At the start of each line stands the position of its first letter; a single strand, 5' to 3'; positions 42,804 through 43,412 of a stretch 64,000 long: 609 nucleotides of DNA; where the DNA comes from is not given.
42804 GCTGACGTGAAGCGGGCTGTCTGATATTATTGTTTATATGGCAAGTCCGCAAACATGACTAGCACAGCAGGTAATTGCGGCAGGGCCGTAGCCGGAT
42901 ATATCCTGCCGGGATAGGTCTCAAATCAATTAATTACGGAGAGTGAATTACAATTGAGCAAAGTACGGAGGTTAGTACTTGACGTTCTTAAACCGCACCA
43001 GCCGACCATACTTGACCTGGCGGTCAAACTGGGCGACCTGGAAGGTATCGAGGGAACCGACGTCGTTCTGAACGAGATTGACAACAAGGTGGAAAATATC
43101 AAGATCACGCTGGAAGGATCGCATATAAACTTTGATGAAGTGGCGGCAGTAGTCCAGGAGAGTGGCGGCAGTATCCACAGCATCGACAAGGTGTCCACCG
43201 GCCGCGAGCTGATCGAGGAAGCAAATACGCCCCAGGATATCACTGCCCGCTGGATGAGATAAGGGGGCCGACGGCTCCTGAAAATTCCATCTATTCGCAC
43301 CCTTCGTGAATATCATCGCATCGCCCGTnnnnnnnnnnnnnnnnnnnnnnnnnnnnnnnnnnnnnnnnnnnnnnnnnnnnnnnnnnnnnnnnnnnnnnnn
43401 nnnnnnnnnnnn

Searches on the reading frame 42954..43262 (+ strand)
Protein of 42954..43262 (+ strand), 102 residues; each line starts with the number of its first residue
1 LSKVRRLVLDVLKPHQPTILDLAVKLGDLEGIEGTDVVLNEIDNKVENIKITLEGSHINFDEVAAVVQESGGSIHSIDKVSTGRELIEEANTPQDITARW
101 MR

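Call 3: search_protein_families(library=pfam, proteins=[window:42954-43262:+], max_evalue=0.01)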
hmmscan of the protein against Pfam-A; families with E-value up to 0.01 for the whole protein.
window:42954-43262:+ (102 aa): 1 family
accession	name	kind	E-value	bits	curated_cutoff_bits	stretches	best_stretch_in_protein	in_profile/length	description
PF02680.19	DUF211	-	5e-33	113.6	22.1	1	3-90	1-88/89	Uncharacterized ArCR, COG1888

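Call 4: search_protein_families(library=ncbifam, proteins=[window:42954-43262:+], max_evalue=0.01)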
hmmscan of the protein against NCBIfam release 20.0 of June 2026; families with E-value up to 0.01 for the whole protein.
window:42954-43262:+ (102 aa): 0 families
